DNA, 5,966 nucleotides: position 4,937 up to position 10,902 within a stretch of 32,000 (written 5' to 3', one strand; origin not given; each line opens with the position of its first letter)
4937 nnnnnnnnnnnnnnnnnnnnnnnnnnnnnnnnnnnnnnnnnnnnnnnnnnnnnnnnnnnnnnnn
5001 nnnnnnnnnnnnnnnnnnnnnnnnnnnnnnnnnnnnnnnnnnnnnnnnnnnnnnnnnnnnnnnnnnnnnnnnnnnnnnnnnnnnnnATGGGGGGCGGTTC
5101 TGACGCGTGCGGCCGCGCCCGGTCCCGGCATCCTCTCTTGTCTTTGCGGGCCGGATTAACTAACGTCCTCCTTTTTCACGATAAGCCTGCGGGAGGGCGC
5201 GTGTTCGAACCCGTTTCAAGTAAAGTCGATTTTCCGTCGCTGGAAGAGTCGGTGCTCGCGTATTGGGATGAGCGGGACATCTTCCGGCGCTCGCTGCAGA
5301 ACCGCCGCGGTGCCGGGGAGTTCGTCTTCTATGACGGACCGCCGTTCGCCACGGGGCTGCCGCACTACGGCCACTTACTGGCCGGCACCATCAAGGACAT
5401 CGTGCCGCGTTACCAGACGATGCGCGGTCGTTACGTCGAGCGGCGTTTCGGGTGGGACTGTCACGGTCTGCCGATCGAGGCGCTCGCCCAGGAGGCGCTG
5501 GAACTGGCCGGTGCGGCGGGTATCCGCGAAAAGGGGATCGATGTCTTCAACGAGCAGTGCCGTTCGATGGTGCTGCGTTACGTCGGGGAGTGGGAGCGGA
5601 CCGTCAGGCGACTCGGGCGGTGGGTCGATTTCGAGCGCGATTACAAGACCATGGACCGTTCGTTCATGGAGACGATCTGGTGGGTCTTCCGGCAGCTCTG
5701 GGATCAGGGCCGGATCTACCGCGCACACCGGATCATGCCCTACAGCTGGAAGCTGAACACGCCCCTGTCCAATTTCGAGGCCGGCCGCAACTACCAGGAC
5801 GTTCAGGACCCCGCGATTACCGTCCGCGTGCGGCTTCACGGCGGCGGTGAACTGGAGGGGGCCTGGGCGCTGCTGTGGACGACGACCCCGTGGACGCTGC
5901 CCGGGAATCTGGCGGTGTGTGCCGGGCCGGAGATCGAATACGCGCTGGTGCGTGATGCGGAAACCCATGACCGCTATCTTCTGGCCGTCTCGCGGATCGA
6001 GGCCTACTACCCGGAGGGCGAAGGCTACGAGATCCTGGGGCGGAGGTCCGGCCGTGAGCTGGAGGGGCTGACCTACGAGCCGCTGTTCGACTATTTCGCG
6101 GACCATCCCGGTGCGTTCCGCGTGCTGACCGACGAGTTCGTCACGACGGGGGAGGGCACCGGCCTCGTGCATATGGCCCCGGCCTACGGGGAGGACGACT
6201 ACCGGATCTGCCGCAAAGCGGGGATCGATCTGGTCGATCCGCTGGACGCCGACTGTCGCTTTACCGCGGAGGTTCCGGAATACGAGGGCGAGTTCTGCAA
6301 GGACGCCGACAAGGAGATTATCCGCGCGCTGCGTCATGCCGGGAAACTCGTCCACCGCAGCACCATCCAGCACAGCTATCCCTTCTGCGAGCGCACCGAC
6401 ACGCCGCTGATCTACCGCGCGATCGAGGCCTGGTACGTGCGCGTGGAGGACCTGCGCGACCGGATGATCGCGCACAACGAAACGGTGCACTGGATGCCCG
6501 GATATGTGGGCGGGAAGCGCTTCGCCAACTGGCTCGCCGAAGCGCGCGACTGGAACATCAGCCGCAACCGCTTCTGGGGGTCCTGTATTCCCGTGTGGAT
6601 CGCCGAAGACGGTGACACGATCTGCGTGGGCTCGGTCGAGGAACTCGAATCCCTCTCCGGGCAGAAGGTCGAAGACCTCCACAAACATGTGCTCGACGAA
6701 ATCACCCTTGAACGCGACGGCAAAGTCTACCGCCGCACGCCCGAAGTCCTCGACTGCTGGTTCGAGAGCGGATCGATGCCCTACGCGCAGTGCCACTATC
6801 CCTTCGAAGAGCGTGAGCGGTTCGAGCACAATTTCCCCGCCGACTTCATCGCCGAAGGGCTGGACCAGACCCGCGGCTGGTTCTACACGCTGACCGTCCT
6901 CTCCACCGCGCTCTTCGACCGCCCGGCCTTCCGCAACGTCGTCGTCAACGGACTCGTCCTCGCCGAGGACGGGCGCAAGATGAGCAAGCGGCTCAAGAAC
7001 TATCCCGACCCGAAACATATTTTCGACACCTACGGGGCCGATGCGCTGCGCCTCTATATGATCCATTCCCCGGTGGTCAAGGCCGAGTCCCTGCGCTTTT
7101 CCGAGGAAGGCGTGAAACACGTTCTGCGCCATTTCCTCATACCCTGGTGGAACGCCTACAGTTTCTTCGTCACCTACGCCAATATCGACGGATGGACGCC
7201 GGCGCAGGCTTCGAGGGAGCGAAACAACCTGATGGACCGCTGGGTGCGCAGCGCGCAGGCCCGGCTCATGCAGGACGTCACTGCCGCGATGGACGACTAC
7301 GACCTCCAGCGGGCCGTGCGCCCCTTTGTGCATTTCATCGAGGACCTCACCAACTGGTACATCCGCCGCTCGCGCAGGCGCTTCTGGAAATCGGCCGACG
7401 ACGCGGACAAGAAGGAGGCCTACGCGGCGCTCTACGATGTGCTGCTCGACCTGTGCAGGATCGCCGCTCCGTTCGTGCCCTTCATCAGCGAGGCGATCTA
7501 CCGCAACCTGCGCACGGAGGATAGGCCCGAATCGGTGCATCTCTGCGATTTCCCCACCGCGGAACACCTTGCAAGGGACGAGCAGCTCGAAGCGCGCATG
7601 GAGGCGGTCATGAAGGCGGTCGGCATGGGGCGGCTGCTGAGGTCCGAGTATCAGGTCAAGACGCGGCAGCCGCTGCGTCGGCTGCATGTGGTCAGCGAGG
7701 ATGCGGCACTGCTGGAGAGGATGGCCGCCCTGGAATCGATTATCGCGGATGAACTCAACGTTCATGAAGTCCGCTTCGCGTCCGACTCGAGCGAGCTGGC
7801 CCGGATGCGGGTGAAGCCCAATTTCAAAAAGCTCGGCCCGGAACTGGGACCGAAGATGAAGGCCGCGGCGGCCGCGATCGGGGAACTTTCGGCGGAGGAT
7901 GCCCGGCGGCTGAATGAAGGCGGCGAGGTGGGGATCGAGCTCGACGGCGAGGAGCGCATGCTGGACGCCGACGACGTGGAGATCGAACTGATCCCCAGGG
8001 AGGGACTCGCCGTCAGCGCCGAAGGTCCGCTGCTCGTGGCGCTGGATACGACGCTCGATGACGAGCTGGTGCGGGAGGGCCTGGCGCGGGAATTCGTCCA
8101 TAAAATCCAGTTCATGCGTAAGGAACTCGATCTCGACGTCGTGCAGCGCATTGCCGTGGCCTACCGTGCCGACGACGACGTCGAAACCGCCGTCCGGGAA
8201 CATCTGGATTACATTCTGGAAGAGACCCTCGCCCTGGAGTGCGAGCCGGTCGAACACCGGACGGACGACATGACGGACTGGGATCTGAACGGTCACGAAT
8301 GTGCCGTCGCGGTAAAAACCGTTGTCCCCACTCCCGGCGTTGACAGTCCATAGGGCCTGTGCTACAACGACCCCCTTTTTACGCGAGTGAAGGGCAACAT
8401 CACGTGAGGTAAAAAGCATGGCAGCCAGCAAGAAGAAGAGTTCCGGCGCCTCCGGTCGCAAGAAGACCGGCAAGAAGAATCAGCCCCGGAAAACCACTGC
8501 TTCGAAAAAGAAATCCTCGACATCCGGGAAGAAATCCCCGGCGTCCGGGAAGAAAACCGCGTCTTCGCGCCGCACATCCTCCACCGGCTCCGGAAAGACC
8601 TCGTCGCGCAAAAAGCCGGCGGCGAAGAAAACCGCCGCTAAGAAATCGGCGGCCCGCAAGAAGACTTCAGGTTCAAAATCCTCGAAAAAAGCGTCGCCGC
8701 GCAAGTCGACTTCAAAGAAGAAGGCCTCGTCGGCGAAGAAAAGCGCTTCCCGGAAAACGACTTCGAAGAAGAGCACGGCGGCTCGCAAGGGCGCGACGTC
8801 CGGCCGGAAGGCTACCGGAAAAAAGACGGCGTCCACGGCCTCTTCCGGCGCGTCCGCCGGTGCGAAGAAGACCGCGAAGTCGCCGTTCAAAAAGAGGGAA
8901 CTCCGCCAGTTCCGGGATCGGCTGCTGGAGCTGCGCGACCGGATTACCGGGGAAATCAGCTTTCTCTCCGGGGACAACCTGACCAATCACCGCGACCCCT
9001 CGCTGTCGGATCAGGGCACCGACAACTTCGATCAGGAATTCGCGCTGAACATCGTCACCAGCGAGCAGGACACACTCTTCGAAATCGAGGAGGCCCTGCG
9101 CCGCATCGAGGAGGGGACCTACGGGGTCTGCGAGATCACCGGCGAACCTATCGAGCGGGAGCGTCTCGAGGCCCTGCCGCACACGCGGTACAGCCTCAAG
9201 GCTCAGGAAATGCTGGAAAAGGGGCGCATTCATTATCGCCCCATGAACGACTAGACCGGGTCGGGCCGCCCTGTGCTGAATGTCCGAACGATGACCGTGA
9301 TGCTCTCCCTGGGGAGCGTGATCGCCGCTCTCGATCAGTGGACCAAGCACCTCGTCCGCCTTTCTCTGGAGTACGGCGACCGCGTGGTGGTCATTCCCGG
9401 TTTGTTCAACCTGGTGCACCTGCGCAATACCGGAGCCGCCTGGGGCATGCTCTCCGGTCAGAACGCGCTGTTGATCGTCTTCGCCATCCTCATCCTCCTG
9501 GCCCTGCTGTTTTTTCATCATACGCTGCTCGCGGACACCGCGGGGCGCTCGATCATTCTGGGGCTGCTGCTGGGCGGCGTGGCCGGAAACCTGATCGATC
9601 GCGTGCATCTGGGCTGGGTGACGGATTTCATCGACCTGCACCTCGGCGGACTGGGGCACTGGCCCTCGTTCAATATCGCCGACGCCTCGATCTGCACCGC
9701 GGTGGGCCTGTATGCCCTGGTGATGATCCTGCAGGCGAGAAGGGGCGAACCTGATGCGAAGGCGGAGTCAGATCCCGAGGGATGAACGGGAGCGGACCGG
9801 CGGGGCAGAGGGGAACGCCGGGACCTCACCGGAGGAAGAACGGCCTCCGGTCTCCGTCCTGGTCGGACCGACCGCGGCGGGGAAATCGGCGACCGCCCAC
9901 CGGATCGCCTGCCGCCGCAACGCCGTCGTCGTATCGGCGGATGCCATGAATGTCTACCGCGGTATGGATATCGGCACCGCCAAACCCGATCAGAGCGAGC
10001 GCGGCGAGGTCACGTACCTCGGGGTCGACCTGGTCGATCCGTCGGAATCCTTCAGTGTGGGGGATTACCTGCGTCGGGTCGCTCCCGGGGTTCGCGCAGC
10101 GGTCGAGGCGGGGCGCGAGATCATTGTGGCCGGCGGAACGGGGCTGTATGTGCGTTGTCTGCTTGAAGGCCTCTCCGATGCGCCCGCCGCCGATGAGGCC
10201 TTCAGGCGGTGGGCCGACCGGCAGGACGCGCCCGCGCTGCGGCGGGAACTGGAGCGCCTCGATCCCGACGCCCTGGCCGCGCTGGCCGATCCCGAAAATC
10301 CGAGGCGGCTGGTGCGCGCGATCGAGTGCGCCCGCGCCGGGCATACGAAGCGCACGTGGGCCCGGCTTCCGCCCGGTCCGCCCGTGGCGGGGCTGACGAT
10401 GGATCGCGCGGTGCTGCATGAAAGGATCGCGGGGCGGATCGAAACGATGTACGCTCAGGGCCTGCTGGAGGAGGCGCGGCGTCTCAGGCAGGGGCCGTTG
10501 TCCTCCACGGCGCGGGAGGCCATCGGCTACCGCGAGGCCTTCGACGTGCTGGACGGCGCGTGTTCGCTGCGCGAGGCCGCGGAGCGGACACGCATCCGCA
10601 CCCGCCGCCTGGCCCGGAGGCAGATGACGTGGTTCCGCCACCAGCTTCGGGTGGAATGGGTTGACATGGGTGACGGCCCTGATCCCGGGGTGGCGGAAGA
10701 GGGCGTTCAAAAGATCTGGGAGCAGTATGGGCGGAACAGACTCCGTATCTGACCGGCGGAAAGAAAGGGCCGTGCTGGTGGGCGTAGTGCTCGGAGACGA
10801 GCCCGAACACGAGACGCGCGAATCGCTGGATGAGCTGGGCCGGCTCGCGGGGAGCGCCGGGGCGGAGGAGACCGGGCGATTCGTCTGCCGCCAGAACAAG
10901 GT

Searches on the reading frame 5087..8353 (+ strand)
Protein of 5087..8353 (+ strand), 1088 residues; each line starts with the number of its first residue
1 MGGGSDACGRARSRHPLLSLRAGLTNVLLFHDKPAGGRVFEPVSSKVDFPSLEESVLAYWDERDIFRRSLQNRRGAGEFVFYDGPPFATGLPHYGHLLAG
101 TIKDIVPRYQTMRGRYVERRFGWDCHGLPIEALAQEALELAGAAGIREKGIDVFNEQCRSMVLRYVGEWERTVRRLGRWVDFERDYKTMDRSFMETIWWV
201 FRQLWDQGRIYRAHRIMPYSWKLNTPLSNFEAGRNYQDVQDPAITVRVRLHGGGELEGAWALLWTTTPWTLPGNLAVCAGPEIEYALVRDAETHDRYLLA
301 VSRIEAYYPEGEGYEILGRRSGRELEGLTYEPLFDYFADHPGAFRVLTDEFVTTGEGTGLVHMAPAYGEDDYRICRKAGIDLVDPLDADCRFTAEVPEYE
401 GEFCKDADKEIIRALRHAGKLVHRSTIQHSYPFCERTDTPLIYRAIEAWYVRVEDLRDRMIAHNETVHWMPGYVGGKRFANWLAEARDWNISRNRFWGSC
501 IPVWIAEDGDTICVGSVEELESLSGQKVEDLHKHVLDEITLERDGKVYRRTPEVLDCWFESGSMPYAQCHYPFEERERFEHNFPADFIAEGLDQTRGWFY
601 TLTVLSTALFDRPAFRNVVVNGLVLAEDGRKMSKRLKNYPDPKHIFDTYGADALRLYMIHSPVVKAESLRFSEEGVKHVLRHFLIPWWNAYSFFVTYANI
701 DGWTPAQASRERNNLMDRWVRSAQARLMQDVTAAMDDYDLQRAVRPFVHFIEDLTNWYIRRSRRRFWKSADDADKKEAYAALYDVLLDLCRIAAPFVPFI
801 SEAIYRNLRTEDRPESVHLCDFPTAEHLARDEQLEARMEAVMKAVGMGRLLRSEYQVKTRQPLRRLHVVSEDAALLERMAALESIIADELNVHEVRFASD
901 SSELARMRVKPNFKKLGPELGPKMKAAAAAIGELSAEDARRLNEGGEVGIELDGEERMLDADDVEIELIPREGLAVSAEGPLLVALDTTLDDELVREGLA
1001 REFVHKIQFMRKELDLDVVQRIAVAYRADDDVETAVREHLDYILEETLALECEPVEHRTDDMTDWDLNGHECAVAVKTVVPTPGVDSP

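Call 6: search_protein_families(library=pfam, proteins=[window:5087-8353:+], max_evalue=0.001)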
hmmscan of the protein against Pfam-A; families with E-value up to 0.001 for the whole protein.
window:5087-8353:+ (1088 aa): 4 families
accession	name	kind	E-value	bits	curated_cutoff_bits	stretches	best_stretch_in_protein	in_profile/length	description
PF00133.28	tRNA-synt_1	-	3.7e-147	490.8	22.7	1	56-669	2-413/414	tRNA synthetases class I (I, L, M and V)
PF19302.4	DUF5915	-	1.7e-56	191.3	27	1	884-1078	2-194/195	Domain of unknown function (DUF5915)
PF08264.19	Anticodon_1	-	1.7e-31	109.6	25.1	1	717-864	1-145/148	Anticodon-binding domain of tRNA ligase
PF09334.17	tRNA-synt_1g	-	5.8e-13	48.8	20.1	1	86-137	8-59/391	tRNA synthetases class I (M)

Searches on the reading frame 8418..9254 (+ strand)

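Call 6: search_protein_families(library=pfam, proteins=[window:8418-9254:+], max_evalue=0.001)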
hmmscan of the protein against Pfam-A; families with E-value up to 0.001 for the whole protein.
window:8418-9254:+ (278 aa): 1 family
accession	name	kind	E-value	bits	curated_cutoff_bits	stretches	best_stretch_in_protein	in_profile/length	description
PF01258.23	zf-dskA_traR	-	3.3e-09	37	24.9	1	233-264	1-32/36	Prokaryotic dksA/traR C4-type zinc finger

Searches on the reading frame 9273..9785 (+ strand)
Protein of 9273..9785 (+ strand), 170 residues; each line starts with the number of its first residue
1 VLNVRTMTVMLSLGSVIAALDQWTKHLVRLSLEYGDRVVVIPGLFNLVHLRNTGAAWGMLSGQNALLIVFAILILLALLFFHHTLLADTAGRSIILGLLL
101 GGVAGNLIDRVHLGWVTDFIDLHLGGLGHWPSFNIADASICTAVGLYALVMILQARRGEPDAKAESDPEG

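Call 6: search_protein_families(library=pfam, proteins=[window:9273-9785:+], max_evalue=0.001)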
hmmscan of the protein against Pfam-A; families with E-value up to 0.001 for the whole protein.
window:9273-9785:+ (170 aa): 1 family
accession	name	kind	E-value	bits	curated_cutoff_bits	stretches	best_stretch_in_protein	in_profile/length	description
PF01252.23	Peptidase_A8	-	6.9e-34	117.5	25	1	16-152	4-141/142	Signal peptidase (SPase) II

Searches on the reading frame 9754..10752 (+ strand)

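Call 6: search_protein_families(library=pfam, proteins=[window:9754-10752:+], max_evalue=0.001)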
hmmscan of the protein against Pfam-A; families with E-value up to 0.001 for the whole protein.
window:9754-10752:+ (332 aa): 3 families
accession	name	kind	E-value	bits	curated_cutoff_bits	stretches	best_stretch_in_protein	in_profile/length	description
PF01715.23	IPPT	-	6.7e-63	213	23.6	1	67-297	2-243/243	IPP transferase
PF01745.22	IPT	-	2.3e-05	24.3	20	1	33-86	3-56/233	Isopentenyl transferase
PF13671.12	AAA_33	-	0.00031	21.5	27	1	34-124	2-74/143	AAA domain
